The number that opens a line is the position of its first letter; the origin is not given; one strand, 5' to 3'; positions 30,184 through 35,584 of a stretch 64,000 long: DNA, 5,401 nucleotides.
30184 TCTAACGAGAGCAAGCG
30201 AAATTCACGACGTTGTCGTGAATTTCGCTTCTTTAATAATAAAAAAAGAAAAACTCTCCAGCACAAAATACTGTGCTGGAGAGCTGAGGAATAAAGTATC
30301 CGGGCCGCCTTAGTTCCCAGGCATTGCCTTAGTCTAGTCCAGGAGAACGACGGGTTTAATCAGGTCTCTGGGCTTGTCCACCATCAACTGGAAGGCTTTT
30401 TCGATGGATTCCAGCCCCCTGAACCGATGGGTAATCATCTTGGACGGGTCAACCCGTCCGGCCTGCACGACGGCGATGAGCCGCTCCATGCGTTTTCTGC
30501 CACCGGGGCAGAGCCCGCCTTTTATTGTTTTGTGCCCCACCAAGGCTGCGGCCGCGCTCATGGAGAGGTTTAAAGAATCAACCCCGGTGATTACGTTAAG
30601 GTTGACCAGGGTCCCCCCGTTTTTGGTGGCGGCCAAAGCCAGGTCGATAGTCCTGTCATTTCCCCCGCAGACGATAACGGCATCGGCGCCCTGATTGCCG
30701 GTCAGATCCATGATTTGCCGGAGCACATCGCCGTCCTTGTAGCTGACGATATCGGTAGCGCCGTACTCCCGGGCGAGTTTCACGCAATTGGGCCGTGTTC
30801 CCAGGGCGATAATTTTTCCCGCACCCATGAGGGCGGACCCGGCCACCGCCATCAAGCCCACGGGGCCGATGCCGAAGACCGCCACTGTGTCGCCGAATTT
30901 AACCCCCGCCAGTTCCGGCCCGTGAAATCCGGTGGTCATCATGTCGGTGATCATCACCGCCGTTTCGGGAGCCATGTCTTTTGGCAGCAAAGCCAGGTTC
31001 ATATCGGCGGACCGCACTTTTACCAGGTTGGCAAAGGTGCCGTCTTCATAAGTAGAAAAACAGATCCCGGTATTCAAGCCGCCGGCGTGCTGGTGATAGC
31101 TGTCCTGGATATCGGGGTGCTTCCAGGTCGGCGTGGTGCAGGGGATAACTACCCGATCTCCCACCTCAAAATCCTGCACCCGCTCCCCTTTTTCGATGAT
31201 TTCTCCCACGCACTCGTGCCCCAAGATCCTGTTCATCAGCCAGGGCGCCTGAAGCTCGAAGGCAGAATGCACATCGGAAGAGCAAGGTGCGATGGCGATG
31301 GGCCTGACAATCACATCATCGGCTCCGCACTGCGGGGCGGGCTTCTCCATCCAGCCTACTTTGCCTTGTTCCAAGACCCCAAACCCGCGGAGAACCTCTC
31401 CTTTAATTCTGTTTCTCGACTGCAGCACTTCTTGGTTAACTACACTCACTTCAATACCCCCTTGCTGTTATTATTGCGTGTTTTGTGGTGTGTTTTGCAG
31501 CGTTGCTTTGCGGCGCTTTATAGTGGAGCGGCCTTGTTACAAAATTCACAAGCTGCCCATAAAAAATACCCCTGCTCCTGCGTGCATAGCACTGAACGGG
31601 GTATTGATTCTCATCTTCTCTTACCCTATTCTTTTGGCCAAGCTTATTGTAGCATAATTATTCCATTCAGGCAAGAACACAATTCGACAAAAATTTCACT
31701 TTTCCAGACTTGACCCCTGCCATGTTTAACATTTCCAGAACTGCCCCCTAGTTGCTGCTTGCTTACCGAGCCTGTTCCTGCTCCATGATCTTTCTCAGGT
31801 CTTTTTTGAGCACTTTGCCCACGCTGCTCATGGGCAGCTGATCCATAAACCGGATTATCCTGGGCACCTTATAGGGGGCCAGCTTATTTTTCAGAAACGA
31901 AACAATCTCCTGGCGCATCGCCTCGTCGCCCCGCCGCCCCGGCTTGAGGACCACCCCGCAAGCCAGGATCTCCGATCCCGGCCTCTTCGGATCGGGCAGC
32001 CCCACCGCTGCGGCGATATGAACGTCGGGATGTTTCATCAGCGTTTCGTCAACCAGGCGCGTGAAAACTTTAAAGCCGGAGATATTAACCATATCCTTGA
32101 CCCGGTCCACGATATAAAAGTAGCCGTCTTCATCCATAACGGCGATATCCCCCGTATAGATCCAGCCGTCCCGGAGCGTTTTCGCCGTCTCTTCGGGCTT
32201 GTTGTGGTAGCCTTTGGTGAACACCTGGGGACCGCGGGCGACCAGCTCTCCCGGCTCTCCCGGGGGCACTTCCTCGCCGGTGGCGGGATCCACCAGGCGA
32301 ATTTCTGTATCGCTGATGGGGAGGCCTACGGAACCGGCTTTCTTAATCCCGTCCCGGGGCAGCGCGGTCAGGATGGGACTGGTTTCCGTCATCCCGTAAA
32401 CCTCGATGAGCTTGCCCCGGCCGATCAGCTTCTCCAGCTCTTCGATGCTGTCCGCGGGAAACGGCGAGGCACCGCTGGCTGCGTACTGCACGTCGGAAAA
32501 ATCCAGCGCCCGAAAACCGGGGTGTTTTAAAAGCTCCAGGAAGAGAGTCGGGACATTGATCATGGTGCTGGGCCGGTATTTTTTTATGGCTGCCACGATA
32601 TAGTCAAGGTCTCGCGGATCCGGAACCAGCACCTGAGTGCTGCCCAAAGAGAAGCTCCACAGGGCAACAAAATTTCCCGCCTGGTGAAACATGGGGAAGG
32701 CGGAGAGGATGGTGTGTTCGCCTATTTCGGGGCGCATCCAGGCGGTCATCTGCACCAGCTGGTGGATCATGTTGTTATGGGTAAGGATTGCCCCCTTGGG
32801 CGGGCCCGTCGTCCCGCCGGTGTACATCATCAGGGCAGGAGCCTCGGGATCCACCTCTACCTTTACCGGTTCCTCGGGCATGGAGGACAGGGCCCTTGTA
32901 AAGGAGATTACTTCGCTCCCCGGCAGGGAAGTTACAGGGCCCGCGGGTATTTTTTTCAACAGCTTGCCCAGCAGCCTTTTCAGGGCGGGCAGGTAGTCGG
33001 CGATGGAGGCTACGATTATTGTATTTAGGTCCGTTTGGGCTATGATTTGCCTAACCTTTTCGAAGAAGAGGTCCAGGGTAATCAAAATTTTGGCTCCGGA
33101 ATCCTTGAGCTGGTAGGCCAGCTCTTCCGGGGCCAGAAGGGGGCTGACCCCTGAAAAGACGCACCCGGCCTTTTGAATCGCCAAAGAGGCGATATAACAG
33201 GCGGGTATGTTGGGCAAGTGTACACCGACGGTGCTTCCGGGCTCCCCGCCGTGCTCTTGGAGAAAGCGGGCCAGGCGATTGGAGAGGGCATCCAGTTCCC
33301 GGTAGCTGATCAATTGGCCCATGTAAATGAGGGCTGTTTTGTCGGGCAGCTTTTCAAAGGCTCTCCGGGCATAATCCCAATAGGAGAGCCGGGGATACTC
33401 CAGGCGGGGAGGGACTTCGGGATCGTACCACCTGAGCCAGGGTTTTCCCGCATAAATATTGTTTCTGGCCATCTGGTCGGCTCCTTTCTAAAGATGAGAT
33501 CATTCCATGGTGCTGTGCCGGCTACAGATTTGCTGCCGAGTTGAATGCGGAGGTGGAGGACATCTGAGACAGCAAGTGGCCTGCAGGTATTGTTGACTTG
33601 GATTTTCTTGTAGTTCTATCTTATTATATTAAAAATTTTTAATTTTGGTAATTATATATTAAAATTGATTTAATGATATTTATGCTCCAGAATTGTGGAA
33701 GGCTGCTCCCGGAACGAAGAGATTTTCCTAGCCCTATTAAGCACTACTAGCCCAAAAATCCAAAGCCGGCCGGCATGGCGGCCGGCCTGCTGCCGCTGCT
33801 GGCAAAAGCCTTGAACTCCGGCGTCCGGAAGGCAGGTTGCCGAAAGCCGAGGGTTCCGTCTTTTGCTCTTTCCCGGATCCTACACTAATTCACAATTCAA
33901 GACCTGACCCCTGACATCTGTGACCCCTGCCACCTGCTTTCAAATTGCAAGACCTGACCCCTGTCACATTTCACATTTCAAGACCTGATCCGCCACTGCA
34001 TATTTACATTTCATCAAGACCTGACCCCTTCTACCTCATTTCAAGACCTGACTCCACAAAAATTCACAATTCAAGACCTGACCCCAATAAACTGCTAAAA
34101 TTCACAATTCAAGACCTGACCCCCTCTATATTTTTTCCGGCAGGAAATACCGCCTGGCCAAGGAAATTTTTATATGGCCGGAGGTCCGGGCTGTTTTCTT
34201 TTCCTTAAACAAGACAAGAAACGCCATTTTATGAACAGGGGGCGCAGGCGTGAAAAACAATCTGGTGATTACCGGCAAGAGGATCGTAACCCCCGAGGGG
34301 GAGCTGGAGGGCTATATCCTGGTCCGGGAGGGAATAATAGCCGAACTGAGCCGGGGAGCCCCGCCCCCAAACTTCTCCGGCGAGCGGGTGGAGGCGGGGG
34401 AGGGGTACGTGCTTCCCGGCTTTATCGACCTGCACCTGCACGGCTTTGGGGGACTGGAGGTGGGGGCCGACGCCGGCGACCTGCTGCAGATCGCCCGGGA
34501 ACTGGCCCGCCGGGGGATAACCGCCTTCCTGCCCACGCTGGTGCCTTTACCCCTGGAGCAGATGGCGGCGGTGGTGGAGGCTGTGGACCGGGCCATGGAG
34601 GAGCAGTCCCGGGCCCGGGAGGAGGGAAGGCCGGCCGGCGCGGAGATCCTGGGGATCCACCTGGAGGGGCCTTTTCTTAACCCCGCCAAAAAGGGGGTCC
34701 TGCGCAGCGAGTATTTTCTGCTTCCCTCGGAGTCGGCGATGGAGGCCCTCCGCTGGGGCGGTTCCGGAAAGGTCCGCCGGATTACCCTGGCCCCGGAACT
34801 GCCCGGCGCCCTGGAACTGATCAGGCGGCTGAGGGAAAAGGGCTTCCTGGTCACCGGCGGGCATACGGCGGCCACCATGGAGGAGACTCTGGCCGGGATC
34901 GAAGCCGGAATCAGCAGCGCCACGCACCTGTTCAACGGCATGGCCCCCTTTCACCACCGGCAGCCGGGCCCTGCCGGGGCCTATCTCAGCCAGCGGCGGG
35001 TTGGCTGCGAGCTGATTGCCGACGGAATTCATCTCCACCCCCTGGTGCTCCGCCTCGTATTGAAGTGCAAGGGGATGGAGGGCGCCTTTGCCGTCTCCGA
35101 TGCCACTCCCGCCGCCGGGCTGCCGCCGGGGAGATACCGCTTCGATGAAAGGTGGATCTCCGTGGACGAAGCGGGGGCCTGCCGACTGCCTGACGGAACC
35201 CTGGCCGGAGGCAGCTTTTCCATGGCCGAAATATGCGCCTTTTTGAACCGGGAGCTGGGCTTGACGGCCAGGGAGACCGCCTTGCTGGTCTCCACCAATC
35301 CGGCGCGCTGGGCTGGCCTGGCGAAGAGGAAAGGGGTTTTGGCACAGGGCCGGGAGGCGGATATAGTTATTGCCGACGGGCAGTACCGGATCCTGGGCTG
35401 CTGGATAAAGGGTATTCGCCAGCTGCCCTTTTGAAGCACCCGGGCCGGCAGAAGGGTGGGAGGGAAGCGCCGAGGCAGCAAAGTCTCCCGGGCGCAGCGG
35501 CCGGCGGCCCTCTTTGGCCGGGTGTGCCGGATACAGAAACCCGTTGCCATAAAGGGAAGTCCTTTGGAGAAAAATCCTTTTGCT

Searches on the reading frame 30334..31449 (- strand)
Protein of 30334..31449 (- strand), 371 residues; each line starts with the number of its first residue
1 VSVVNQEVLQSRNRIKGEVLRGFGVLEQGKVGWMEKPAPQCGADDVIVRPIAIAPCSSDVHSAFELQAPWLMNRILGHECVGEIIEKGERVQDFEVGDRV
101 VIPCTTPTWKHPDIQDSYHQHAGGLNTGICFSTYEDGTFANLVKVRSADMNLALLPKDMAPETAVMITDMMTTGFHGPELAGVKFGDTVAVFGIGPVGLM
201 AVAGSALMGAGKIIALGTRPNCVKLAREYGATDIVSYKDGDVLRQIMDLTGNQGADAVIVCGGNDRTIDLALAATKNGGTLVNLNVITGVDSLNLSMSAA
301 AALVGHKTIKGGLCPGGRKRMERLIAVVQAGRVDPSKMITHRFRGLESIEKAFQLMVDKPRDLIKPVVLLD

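Call 79: search_protein_families(library=pfam, proteins=[window:30334-31449:-], max_evalue=0.001)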
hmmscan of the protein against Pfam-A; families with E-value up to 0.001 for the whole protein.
window:30334-31449:- (371 aa): 3 families
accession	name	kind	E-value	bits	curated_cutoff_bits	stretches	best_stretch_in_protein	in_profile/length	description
PF00107.32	ADH_zinc_N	-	5.7e-21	75.3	31.8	1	196-328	1-127/129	Zinc-binding dehydrogenase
PF08240.17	ADH_N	-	4.5e-13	49.8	23.5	1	42-149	1-98/104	Alcohol dehydrogenase GroES-like domain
PF13602.12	ADH_zinc_N_2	-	3.4e-07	31.7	27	1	230-356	2-123/134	Zinc-binding dehydrogenase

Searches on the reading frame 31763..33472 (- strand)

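Call 58: search_protein_families(library=pfam, proteins=[window:31763-33472:-], max_evalue=0.00001)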
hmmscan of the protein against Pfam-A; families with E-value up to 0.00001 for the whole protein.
window:31763-33472:- (569 aa): 2 families
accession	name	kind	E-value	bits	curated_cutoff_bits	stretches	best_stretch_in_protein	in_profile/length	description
PF00501.34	AMP-binding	-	7.1e-93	311.9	29.9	1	37-422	3-383/384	AMP-binding enzyme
PF13193.12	AMP-binding_C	-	4.6e-15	56.7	24.5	1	474-553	2-76/76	AMP-binding enzyme C-terminal domain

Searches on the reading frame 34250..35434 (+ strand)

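Call 58: search_protein_families(library=pfam, proteins=[window:34250-35434:+], max_evalue=0.00001)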
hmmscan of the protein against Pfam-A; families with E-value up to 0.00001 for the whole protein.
window:34250-35434:+ (394 aa): 2 families
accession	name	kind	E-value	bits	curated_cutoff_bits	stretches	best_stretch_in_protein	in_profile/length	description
PF01979.26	Amidohydro_1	-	5.2e-20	72.4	25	1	53-377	1-320/345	Amidohydrolase family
PF07969.17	Amidohydro_3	-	2.5e-09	37.6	29.7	0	330-376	399-445/472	Amidohydrolase family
